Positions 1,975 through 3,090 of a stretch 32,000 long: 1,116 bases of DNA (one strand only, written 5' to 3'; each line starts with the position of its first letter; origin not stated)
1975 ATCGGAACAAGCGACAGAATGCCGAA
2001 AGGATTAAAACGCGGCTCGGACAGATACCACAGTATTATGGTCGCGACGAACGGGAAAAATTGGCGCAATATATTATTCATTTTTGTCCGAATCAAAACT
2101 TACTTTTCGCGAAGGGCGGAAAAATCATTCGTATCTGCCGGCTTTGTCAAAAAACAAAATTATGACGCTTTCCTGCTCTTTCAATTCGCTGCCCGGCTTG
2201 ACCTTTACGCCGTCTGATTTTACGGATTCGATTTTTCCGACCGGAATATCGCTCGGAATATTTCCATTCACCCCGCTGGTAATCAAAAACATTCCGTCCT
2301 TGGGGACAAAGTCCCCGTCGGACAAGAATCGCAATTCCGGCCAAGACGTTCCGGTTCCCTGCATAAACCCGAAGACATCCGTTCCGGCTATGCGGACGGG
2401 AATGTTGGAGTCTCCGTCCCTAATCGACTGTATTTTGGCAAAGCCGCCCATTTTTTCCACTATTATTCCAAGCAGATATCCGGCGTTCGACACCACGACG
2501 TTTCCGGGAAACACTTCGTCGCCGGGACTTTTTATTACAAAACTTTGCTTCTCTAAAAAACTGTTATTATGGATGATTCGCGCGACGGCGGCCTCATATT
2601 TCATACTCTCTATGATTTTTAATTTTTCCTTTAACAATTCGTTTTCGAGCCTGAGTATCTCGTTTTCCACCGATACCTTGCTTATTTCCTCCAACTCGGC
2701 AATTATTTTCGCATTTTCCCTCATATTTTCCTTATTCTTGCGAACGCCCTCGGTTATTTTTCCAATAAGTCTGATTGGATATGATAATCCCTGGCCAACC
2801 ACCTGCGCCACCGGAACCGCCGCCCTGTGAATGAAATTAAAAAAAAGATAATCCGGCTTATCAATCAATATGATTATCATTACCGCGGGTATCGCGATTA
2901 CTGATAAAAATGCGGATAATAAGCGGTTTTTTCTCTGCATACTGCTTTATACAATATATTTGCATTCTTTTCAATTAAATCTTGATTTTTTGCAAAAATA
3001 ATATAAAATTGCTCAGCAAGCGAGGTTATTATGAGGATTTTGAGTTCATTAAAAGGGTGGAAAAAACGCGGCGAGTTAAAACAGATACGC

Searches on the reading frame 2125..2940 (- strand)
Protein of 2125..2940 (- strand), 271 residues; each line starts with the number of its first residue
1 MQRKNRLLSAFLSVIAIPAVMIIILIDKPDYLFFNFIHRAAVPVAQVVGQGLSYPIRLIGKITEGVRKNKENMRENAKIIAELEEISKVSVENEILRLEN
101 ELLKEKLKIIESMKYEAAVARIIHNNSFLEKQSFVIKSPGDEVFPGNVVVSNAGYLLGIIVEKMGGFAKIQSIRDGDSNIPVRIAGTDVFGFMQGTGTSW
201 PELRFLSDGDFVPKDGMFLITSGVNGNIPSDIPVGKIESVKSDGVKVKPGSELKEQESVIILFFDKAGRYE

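Call 13: search_protein_families(library=pfam, proteins=[window:2125-2940:-], max_evalue=0.001)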
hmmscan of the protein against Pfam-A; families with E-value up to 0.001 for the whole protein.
window:2125-2940:- (271 aa): 1 family
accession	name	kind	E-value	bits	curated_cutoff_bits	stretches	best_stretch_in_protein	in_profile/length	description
PF04085.20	MreC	-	2.2e-19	70.1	28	1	128-262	7-146/147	Rod shape-determining protein MreC, barrel core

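Call 31: find_encoding_contigs(protein=window:2125-2940:-, flank=10000, max_places=2)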
Protein window:2125-2940:- (271 aa): 1 contig read that carries it; 1 place shown.
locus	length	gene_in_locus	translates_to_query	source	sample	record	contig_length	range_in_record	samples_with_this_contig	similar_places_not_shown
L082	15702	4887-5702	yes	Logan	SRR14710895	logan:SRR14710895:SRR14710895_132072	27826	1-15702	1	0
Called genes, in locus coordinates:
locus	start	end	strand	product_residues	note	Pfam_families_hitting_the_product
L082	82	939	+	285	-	PF01636:APH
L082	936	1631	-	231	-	-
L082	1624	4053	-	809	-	PF03135:CagE_TrbE_VirB, PF11130:TraC_F_IV (weak)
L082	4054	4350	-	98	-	-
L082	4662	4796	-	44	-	-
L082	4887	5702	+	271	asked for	PF04085:MreC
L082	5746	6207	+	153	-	-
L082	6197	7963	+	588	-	PF03717:PBP_dimer, PF21922:PBP_dimer_2 (faint), PF00905:Transpeptidase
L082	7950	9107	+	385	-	PF01098:FTSW_RODA_SPOVE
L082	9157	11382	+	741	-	PF01751:Toprim, PF01131:Topoisom_bac, PF01396:Zn_ribbon_Top1, PF13368:Toprim_C_rpt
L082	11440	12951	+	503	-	PF01807:Zn_ribbon_DnaG, PF08275:DNAG_N, PF01751:Toprim, PF13155:Toprim_2, PF13662:Toprim_4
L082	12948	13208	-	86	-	-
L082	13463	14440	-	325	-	-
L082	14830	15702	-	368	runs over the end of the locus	PF01926:MMR_HSR1, PF02421:FeoB_N (weak), PF06071:YchF-GTPase_C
